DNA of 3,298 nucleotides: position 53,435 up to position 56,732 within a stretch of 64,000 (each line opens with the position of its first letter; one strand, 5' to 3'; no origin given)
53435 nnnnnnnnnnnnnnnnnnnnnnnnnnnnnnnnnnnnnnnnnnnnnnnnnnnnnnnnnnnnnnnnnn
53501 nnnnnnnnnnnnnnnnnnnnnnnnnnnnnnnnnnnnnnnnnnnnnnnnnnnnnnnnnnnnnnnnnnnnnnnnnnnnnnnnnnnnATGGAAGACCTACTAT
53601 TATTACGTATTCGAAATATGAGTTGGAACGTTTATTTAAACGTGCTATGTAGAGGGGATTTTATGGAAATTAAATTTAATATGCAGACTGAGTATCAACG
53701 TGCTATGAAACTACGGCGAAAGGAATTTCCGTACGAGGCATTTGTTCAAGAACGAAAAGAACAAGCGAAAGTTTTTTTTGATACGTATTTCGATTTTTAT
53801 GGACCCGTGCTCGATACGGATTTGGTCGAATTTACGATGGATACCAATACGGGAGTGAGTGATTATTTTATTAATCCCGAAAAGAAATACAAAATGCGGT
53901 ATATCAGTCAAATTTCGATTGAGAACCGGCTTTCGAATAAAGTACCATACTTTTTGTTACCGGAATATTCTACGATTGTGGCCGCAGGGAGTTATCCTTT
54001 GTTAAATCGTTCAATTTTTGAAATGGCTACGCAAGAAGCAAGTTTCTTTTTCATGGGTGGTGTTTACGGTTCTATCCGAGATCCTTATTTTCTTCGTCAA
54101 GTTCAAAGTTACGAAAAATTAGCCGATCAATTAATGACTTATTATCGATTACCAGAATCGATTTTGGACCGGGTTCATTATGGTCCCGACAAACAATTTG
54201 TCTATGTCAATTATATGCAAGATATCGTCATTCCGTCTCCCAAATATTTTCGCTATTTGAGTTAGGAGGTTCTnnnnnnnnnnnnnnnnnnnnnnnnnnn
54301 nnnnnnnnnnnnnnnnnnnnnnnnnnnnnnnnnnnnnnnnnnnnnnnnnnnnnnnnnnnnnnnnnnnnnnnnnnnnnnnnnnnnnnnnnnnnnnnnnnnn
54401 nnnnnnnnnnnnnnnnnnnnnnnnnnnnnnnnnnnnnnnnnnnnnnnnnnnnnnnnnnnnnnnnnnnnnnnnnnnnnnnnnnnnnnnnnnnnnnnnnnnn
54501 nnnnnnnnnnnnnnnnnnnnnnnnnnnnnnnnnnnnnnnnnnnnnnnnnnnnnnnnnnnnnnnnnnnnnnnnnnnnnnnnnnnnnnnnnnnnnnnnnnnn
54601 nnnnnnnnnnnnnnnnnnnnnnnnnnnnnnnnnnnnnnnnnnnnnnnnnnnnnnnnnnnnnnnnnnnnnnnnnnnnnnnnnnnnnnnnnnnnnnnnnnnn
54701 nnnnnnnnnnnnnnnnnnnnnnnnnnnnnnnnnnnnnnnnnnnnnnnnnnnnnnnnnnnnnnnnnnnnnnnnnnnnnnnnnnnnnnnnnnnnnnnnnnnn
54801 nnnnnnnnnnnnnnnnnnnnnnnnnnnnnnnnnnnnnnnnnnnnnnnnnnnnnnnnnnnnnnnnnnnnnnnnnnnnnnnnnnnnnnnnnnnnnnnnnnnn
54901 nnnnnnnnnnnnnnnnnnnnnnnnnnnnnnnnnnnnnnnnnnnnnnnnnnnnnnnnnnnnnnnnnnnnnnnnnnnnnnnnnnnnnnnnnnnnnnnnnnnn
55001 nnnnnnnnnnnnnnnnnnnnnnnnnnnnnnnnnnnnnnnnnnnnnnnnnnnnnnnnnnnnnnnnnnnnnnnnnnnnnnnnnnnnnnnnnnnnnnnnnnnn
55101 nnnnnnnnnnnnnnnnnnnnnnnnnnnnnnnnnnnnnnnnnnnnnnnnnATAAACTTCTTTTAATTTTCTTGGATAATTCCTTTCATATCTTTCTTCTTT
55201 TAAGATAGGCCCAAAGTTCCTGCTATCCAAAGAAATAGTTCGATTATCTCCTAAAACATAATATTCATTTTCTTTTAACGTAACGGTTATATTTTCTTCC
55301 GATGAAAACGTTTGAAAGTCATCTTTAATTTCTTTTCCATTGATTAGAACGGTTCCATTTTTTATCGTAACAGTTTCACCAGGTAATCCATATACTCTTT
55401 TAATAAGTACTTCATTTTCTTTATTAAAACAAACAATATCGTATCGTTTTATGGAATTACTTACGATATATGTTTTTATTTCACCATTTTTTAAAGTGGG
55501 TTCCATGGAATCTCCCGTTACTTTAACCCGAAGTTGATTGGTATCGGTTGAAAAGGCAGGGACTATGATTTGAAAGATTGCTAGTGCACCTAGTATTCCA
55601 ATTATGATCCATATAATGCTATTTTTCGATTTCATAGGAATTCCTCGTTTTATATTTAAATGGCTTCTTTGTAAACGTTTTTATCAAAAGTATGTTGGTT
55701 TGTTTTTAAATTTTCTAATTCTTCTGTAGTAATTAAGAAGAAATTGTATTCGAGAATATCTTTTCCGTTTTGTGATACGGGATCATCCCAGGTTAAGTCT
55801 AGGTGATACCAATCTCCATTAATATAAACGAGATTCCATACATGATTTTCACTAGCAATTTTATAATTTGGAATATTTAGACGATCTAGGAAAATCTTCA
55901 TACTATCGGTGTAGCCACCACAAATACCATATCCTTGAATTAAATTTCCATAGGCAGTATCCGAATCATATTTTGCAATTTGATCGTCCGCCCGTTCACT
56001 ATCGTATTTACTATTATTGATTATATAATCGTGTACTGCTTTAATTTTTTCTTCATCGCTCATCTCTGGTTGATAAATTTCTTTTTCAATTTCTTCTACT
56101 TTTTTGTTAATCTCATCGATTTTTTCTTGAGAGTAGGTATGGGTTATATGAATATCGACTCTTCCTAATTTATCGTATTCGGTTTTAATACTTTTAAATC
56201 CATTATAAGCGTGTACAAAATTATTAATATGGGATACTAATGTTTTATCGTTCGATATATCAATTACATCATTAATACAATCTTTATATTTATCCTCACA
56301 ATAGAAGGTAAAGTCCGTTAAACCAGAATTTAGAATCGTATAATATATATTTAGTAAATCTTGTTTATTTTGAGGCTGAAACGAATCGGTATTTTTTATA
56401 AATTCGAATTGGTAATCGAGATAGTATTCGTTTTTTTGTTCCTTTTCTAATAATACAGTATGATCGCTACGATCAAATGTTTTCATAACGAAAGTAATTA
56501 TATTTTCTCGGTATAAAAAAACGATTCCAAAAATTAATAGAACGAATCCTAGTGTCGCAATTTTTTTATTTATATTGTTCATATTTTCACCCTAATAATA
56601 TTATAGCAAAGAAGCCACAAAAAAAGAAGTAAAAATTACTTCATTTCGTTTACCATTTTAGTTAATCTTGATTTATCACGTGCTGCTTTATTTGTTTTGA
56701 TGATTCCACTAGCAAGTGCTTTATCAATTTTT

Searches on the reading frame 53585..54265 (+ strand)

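Call 45: search_protein_families(library=pfam, proteins=[window:53585-54265:+], max_evalue=0.01)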
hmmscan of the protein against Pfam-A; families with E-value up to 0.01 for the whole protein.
window:53585-54265:+ (226 aa): 1 family
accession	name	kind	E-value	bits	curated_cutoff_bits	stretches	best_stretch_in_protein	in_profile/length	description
PF17901.7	EF-hand_12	-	0.0098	16.8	25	0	11-78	23-89/93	EF-hand fold domain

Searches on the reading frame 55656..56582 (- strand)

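Call 59: search_protein_families(library=pfam, proteins=[window:55656-56582:-], max_evalue=0.01)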
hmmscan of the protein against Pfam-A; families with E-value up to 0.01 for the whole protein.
window:55656-56582:- (308 aa): 2 families
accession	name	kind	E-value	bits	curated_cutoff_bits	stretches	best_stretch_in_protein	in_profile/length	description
PF01841.26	Transglut_core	-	2.2e-08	34.8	23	1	165-262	3-107/108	Transglutaminase-like superfamily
PF05478.16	Prominin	-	0.0023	16.6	34.3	1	108-215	310-422/799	Prominin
